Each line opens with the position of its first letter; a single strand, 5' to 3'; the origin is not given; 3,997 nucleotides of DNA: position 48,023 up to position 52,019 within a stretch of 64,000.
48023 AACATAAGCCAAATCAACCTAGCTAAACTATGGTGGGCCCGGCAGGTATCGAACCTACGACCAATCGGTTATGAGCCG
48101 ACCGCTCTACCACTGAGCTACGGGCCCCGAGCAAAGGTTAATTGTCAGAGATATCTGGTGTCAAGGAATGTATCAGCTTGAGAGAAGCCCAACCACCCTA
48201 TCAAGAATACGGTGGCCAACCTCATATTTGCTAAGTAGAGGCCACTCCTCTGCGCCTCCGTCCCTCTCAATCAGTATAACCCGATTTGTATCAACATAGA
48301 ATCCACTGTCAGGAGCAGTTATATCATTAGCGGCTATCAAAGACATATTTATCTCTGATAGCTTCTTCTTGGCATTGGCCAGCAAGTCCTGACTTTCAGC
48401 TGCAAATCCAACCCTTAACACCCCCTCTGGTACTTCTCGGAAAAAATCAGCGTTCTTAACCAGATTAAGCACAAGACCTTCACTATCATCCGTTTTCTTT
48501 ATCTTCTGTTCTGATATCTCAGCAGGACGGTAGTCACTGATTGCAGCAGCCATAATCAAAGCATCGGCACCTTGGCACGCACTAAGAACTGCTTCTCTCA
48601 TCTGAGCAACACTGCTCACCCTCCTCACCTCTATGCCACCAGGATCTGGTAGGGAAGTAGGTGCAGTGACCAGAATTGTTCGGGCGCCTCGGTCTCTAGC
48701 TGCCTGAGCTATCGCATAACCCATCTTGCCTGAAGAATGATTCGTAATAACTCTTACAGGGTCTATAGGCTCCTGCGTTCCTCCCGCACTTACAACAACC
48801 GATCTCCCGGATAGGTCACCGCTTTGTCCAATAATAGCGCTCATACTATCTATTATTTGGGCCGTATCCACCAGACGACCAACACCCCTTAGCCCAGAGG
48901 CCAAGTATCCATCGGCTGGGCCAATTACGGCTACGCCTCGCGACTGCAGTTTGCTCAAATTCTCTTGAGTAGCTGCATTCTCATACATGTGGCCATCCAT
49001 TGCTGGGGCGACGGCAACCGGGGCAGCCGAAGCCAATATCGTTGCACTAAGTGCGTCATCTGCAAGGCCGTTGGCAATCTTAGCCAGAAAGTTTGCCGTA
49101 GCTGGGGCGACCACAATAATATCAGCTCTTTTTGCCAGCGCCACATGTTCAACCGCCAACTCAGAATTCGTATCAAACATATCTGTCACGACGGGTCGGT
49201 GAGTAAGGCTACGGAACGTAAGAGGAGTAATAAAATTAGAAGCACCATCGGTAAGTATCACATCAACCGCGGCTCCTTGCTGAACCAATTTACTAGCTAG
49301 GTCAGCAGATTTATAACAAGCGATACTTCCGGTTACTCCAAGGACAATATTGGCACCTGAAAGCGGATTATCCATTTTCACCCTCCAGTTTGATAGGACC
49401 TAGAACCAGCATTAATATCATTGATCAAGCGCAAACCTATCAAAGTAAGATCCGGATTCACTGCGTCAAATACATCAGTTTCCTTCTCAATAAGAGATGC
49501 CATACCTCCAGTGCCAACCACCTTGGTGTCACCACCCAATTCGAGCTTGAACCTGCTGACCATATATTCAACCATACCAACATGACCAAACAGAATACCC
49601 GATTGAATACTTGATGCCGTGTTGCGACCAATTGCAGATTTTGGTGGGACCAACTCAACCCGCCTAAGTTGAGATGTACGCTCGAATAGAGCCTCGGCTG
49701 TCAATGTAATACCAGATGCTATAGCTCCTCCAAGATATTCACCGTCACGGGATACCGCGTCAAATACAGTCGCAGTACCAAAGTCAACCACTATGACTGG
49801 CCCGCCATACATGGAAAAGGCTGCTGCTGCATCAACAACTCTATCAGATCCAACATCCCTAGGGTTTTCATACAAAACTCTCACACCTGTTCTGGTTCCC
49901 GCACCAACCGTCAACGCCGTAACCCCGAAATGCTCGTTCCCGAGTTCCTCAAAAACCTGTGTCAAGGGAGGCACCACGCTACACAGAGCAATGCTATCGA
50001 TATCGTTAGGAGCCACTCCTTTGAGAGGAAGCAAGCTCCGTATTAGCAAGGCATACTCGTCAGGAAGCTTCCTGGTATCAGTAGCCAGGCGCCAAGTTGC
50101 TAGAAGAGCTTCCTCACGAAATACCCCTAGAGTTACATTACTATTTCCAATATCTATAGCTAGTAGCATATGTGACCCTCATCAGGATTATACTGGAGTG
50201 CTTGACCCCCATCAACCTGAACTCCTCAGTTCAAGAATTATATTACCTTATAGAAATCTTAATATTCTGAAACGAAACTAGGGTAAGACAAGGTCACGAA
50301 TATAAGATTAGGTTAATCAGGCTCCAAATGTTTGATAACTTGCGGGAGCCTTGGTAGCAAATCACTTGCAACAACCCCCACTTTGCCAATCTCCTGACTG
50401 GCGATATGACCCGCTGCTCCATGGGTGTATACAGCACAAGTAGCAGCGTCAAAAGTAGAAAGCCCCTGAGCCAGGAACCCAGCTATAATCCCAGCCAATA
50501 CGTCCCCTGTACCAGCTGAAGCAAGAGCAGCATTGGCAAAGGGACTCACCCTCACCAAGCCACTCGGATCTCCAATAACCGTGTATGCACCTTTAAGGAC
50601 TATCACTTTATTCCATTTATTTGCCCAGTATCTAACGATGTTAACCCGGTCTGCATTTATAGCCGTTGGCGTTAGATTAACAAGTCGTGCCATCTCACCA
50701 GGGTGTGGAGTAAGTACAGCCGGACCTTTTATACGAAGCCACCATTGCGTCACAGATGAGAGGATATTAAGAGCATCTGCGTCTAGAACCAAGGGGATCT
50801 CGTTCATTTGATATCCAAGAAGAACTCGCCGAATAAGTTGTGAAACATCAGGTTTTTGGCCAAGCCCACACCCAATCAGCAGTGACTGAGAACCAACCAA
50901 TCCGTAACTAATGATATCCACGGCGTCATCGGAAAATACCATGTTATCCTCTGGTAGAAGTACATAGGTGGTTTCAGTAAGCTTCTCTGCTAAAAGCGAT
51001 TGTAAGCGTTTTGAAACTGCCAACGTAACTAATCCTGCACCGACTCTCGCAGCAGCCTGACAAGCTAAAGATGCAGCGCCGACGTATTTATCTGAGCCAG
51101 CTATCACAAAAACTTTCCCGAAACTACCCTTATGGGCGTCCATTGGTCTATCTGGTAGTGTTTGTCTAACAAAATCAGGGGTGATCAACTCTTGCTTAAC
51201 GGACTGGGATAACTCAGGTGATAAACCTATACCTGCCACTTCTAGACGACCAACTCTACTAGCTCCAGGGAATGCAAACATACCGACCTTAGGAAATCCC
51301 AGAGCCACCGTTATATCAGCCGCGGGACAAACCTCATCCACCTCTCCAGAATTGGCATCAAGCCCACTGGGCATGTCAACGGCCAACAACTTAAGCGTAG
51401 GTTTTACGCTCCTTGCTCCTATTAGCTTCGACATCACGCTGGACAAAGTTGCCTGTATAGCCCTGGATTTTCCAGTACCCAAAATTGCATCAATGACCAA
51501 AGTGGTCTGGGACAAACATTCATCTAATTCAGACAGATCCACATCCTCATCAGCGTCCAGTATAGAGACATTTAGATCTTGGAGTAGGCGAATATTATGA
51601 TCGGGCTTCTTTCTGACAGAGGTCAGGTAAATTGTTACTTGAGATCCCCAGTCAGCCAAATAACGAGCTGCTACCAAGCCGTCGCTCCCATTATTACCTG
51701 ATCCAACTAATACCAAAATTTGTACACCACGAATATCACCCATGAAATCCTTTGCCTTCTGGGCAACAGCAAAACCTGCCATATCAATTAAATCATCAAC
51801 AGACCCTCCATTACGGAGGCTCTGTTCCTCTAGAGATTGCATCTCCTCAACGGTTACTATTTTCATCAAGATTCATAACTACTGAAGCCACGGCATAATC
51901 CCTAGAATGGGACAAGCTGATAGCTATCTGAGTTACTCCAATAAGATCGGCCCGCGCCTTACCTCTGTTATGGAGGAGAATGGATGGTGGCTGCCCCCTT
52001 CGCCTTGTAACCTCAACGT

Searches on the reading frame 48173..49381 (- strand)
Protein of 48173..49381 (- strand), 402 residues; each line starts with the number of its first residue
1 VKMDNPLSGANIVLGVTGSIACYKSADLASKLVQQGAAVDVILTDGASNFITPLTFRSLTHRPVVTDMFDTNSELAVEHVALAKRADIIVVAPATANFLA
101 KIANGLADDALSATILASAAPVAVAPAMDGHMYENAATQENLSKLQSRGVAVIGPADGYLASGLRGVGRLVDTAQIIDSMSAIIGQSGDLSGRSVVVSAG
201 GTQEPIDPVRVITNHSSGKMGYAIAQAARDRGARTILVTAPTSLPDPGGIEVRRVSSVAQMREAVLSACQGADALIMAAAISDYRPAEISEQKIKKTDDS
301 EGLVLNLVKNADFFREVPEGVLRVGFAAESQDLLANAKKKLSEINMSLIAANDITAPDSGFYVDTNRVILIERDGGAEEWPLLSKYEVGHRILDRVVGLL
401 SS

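Call 24: search_protein_families(library=pfam, proteins=[window:48173-49381:-], max_evalue=0.00001)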
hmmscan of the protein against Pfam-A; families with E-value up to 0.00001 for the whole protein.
window:48173-49381:- (402 aa): 2 families
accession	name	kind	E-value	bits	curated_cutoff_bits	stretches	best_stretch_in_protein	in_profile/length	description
PF04127.22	DFP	-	8.4e-66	221.8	22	1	190-371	1-186/186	DNA/pantothenate metabolism flavoprotein C-terminal domain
PF02441.25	Flavoprotein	-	1.9e-32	112.5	22.7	1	11-168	2-146/162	Flavoprotein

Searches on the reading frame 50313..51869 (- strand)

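Call 24: search_protein_families(library=pfam, proteins=[window:50313-51869:-], max_evalue=0.00001)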
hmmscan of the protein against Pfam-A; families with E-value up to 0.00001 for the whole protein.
window:50313-51869:- (518 aa): 2 families
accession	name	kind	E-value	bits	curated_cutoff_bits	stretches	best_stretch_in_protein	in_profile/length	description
PF01256.23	Carb_kinase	-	4.9e-53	180.5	27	1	253-506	1-238/242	NAD(P)H-hydrate dehydratase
PF03853.21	YjeF_N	-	3.7e-34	118.6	24.9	1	25-196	2-169/169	YjeF-related protein N-terminus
